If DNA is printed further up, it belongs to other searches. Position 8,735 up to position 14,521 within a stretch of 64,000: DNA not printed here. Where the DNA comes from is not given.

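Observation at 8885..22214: Translationally coupled envelope operon: giant DUF1311-headed repeat protein + Cys-free alpha-2-macroglobulin + PBP1C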

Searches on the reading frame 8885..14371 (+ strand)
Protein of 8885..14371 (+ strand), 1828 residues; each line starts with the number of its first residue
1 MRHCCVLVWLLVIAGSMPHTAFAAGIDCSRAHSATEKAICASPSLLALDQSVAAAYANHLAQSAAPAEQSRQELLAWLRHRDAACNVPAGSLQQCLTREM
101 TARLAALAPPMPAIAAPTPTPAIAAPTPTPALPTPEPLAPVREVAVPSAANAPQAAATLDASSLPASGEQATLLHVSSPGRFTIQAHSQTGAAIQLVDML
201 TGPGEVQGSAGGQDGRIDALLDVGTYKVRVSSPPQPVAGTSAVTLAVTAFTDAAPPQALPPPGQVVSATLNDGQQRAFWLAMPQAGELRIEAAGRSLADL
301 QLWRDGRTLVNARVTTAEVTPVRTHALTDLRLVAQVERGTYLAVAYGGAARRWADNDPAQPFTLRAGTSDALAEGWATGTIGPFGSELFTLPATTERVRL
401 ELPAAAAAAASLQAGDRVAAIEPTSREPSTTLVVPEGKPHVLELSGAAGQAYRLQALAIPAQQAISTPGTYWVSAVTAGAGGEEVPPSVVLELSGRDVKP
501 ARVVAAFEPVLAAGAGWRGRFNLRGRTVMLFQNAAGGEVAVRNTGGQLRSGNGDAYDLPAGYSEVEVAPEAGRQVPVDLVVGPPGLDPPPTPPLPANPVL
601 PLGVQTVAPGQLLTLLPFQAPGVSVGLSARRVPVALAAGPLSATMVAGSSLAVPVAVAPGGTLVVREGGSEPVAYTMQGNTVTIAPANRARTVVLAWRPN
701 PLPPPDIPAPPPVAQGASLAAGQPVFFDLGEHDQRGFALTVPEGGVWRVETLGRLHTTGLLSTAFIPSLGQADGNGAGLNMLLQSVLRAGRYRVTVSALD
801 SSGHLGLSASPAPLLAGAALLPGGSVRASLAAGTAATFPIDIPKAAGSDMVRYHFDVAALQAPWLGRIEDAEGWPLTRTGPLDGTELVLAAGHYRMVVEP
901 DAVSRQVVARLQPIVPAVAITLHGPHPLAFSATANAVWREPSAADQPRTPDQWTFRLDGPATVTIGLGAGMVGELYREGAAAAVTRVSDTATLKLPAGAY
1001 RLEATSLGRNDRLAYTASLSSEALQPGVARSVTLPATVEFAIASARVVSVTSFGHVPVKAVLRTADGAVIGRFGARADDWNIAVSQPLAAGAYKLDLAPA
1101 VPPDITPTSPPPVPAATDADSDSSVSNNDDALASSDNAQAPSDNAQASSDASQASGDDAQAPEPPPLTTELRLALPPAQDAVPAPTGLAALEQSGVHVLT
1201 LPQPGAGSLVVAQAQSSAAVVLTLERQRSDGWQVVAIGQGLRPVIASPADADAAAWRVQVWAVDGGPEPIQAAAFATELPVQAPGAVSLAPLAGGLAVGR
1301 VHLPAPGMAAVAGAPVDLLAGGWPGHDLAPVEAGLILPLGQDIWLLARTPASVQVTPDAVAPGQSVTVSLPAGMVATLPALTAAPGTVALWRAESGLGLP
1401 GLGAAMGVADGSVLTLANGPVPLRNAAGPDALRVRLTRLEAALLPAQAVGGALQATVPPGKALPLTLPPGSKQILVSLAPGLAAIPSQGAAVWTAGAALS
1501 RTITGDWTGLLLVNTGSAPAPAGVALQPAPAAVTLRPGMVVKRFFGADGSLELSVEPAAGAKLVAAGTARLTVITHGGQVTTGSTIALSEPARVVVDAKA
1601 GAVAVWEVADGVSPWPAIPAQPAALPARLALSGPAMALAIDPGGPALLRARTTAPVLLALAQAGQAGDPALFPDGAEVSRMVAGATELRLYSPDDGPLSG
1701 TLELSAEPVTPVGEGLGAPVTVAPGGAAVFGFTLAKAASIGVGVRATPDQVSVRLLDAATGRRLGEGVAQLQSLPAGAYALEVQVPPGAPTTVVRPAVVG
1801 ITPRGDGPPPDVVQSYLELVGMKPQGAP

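Call 9: search_protein_families(library=pfam, proteins=[window:8885-14371:+], max_evalue=0.01)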
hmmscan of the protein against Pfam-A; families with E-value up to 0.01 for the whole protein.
window:8885-14371:+ (1828 aa): 2 families
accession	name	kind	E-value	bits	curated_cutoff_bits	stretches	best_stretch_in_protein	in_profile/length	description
PF07007.17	LprI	-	0.0014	19.4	22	1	28-105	1-104/106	Lysozyme inhibitor LprI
PF19135.5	DUF5818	-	0.0085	16.1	27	0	732-753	6-27/57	Protein of unknown function (DUF5818)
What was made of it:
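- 8957..9205 (+): Accessory DUF1311/LprI-like four-helix head (residues 25-107) with four conserved Cys (C28, C40, C85, C95). Pfam hit at 19.4 bits, below threshold (call 9).
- On LprI/DUF1311 (PF07007): 19.4 bits against a cut-off of 22 for the window (call 9).
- Checked: (c) The DUF1311/LprI Pfam hit is below threshold in this sequence (19.4 bits against a cut-off of 22, call 9).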

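Call 10: search_protein_families(library=ncbifam, proteins=[window:8885-14371:+], max_evalue=0.01)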
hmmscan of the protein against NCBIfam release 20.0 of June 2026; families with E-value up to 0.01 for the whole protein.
window:8885-14371:+ (1828 aa): 0 families

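Call 11: find_homologous_proteins(query=window:8885-14371:+)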
Query window:8885-14371:+ (1828 aa): 275 proteins with E <= 0.001 among 8000 candidates; the best 120 are listed.
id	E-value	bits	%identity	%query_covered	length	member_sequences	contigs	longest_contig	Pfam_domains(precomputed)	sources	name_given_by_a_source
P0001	0.0e+0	3878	100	100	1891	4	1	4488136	-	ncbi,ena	-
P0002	0.0e+0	2245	63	100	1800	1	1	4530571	-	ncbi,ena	-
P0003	0.0e+0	2183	61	100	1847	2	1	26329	-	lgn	-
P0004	0.0e+0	2026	58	99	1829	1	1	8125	-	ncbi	-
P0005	0.0e+0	1951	56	100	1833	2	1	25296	-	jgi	jgi:uncharacterized protein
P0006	0.0e+0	1884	55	99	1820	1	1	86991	PF07007.18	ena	-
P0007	0.0e+0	1876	55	99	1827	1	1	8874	PF07007.18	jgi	jgi:uncharacterized protein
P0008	0.0e+0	1869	55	99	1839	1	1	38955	-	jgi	jgi:uncharacterized protein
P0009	0.0e+0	1835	55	92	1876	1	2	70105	-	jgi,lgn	jgi:uncharacterized protein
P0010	0.0e+0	1816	52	100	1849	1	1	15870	-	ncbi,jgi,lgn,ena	jgi:uncharacterized protein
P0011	0.0e+0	1814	53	100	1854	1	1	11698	-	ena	-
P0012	0.0e+0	1807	58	75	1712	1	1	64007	-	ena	-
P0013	0.0e+0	1805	55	99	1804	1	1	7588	-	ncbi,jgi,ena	jgi:uncharacterized protein YecT (DUF1311 family)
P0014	0.0e+0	1803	53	100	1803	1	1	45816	-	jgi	jgi:uncharacterized protein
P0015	0.0e+0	1801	53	100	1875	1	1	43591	-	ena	-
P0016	0.0e+0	1796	53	99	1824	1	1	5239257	-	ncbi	-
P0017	0.0e+0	1787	54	99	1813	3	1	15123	PF07007.18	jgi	jgi:uncharacterized protein YecT (DUF1311 family)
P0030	0.0e+0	1763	52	100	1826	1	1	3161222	-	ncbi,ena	-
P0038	0.0e+0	1739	54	99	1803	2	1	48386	PF07007.18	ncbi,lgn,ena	-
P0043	0.0e+0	1703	52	100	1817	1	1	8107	PF07007.18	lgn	-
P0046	0.0e+0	1694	53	100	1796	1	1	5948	PF07007.18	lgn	-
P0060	0.0e+0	1633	51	99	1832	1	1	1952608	PF07007.18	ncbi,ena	-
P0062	0.0e+0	1618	50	100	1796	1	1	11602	PF07007.18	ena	-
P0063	0.0e+0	1613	50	99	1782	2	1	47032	PF07007.18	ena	-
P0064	0.0e+0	1607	50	100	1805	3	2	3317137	PF07007.18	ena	-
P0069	0.0e+0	1588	49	100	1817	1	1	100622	PF07007.18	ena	-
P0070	0.0e+0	1584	50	100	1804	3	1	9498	PF07007.18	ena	-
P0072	0.0e+0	1580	49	100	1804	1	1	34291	PF07007.18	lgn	-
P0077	0.0e+0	1507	49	100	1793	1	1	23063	PF07007.18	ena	-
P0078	0.0e+0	1502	49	100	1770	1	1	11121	PF07007.18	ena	-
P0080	0.0e+0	1480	49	100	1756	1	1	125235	PF07007.18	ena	-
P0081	0.0e+0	1470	47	99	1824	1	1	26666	PF07007.18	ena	-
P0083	0.0e+0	1461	47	99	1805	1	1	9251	PF07007.18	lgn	-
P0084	0.0e+0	1460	47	99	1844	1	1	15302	PF07007.18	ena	-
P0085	0.0e+0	1459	49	91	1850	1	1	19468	PF07007.18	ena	-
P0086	0.0e+0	1445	48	98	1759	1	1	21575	PF07007.18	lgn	-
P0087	0.0e+0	1439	46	100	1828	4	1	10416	PF07007.18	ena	-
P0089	0.0e+0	1424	46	92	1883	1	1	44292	PF07007.18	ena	-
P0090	0.0e+0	1410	47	99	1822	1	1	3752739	PF07007.18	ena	-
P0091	0.0e+0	1376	50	87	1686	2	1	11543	PF07007.18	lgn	-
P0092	0.0e+0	1368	46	99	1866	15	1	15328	PF07007.18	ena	-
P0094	0.0e+0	1345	45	100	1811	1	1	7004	PF07007.18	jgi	jgi:uncharacterized protein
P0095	0.0e+0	1337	45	99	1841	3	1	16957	PF07007.18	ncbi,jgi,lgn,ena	jgi:uncharacterized protein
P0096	0.0e+0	1334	45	99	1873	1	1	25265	PF07007.18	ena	-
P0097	0.0e+0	1325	45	100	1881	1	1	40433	PF07007.18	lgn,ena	-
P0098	0.0e+0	1323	45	100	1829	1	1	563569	PF07007.18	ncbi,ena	-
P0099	0.0e+0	1315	45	99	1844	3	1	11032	PF07007.18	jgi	-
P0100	0.0e+0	1313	43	100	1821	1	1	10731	PF07007.18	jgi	jgi:uncharacterized protein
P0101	0.0e+0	1307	44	99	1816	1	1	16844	PF07007.18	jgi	jgi:uncharacterized protein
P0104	0.0e+0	1304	44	100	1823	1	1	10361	PF07007.18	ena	-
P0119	0.0e+0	1267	44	99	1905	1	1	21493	PF07007.18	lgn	-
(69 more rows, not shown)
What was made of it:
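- Checked: The public gene call that starts 63 codons upstream (P0001, 1891 aa, call 11) is therefore probably too long.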

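Call 14: find_related_loci(query=A1, collection=genome_contigs, flank=10000)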
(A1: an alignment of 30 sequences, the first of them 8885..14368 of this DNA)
Query A1 (1828 aa) in genome_contigs; peptide patterns used: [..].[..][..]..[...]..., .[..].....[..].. (x = any residue, [..] = any of these).
253 stretches matched a pattern; 197 encode a relative of the query (tblastn E <= 1e-3); the best 80 are kept; 80 distinct loci.
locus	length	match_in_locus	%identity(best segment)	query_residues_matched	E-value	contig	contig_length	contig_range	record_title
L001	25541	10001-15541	61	1-1824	0e+0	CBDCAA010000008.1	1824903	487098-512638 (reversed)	MAG: Acetobacteraceae bacterium isolate d12f984f-d4dc-435d-b763-bc086799fc64 genome assembly, contig: contig_8, whole ge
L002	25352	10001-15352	53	25-1827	0e+0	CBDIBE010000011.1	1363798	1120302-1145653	MAG: Acetobacteraceae bacterium isolate 73c40a48-5cff-4043-acaf-44054159e737 genome assembly, contig: contig_11, whole g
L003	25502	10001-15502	53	1-1828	0e+0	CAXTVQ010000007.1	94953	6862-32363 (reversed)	MAG TPA_asm: uncultured Acetobacteraceae bacterium isolate private_T1894_metawrap_bin.12 genome assembly, contig: privat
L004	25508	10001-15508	52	3-1826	0e+0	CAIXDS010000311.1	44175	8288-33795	MAG: uncultured Acetobacteraceae bacterium isolate B12_bin-0097 genome assembly, contig: bin-0097:311/410, whole genome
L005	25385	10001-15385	52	17-1824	0e+0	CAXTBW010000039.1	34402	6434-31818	MAG TPA_asm: uncultured Acetobacteraceae bacterium isolate private_T1888_metawrap_bin.10 genome assembly, contig: privat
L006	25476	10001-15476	52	1-1828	0e+0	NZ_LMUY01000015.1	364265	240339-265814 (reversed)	Acidisphaera sp. L21 NODE_308_length_364221_cov_9.994272, whole genome shotgun sequence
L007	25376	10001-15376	49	4-1826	0e+0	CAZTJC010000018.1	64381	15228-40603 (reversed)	MAG TPA_asm: uncultured Acetobacteraceae bacterium isolate binchicken_co183_5 genome assembly, contig: NODE_433_length_6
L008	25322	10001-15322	53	18-1828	0e+0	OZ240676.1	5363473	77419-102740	MAG: Acetobacteraceae bacterium isolate f7f17dca-7cc1-4784-93e2-aed72d0e35c9 genome assembly, chromosome: 1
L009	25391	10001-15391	63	1-1826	0e+0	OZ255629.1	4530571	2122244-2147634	MAG: Acetobacteraceae bacterium isolate bf2755eb-3f0b-42ee-8b00-77430d29f614 genome assembly, chromosome: 1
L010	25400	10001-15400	47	8-1825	0e+0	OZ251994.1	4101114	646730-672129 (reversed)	MAG: Acetobacteraceae bacterium isolate aaf8e00a-bb1e-4d32-a4d3-2caf176829ce genome assembly, chromosome: 1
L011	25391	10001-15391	49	4-1826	0e+0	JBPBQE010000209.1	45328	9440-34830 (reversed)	MAG: Janthinobacterium lividum isolate 3300051444_98 3300051444_98_Ga0502433_00001097, whole genome shotgun sequence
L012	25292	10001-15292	54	25-1826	0e+0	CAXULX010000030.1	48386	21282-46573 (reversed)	MAG TPA_asm: uncultured Acetobacteraceae bacterium isolate public_SRR11456913_metawrap_bin.6 genome assembly, contig: pu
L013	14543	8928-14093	45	138-1824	0e+0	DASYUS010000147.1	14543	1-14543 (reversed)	MAG TPA_asm: Stellaceae bacterium isolate SMAG_U4601 k141_491221, whole genome shotgun sequence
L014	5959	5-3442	60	675-1823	0e+0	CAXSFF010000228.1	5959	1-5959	MAG: uncultured Acetobacteraceae bacterium isolate private_VT22_metawrap_bin.10 genome assembly, contig: private_VT22_me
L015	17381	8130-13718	43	10-1823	0e+0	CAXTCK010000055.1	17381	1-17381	MAG TPA_asm: uncultured Acetobacteraceae bacterium isolate public_SRR5808930_metawrap_bin.1 genome assembly, contig: pub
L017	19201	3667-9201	52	1-1828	0e+0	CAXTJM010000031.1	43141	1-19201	MAG TPA_asm: uncultured Acetobacteraceae bacterium isolate private_TS1974_metawrap_bin.6 genome assembly, contig: privat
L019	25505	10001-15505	51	1-1828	0e+0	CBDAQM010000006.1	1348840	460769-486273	MAG: Acetobacteraceae bacterium isolate f90abe36-3419-44c4-89fa-5acf7e2b84b5 genome assembly, contig: contig_6, whole ge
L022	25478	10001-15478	52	1-1828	0e+0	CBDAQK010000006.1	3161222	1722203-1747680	MAG: Acetobacteraceae bacterium isolate 6be019d5-00d0-4b75-9fb2-9a05a960ee6d genome assembly, contig: contig_6, whole ge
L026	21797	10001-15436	52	1-1828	0e+0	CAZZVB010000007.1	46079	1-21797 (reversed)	MAG: uncultured Burkholderiaceae bacterium isolate Green_T.bin.4 genome assembly, contig: NODE_68_length_46079_cov_7.516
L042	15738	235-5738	52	23-1828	0e+0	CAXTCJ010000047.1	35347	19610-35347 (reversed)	MAG TPA_asm: uncultured Acetobacteraceae bacterium isolate private_T1888_metawrap_bin.3 genome assembly, contig: private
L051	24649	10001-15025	43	159-1828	0e+0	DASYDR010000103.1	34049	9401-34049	MAG TPA_asm: Roseomonas sp. isolate SMAG_U4964 k141_1780707, whole genome shotgun sequence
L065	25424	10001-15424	52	25-1828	0e+0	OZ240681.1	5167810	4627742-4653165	MAG: Acetobacteraceae bacterium isolate 9b933d0b-0382-4796-9af8-08094ef6817d genome assembly, chromosome: 1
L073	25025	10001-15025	35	138-1828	0e+0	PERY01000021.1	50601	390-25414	MAG: Methylocystis sp. isolate BC.3.87 BC_1000456_50601, whole genome shotgun sequence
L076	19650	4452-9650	41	147-1828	0e+0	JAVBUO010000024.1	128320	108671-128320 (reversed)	MAG: Acetobacteraceae bacterium isolate EPI_MAG_00281 c_000002436664, whole genome shotgun sequence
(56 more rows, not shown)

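Call 42: search_solved_structures(query=A1, max_evalue=1)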
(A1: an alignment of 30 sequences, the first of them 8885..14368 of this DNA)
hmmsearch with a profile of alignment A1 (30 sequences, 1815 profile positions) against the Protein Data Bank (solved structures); distinct sequences matched with E-value up to 1: 4.
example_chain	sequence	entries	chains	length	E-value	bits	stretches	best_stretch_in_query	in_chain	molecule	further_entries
4pw2_A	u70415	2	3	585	0.077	13.3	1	827-916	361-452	D-glucuronyl C5 epimerase B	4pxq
8fkp_SJ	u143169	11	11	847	0.56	10.5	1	1075-1190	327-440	pre-rRNA 2'-O-ribose RNA methyltransferase FTSJ3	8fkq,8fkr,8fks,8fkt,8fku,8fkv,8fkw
6hzz_A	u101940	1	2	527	0.88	9.8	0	804-894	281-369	D-glucuronyl C5-epimerase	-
6i01_A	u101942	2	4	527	0.88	9.8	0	804-894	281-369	D-glucuronyl C5-epimerase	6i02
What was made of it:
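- Closest known: CUB / PPC. Different: Sequence profiles find nothing in the PDB (call 42).
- Tried and rejected: Sequence-level relatives with solved structures: none (profile against PDB sequences, best E 0.077, call 42).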

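Call 50: search_dna_similar(query=window:8885-14368:+, collection=plasmids, mode=protein, max_rows=25, rows=spread)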
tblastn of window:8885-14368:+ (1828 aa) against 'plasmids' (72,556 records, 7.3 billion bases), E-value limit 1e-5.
Records with a match: 7; places in all: 7; records where one place covers at least 80% of the query: 6.
Best place of each record, by identity: <60% 7.
By first word of the organism name: Rhizobium 7.
By predicted mobility (MOB-suite, as given by PLSDB): non-mobilizable 5; mobilizable 1; conjugative 1.
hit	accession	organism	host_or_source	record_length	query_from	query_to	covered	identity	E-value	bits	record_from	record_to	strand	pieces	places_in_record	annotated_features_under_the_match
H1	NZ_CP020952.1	Rhizobium sp. CIAT894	-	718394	164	1827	82%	39.6%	2e-80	758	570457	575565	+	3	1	lysozyme inhibitor LprI family protein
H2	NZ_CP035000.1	Rhizobium acidisoli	Phaseolus vulgaris,root nodule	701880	164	1827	82%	39.6%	7e-84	762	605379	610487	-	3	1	hypothetical protein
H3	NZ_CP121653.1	Rhizobium sp. CB3171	Calliandra calothyrsus,cell culture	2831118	164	1826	82%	39.3%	1e-81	753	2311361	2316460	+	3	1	record has no annotation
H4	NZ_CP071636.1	Rhizobium sp. NZLR1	lentil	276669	164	1827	82%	39.1%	2e-77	748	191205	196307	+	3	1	hypothetical protein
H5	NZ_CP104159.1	Rhizobium sp. CB3060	Leucaena leucocephala,cell culture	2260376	164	1826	82%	39.2%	6e-82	758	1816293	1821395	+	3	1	record has no annotation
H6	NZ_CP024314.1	Rhizobium sp. NXC24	Phaseolus vulgaris,cell culture,plant ...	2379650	164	1826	82%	39.2%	6e-82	758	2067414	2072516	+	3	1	record has no annotation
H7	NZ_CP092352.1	Rhizobium sp. C104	Cell culture,nodule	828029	1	1827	80%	39.9%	5e-72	777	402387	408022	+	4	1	hypothetical protein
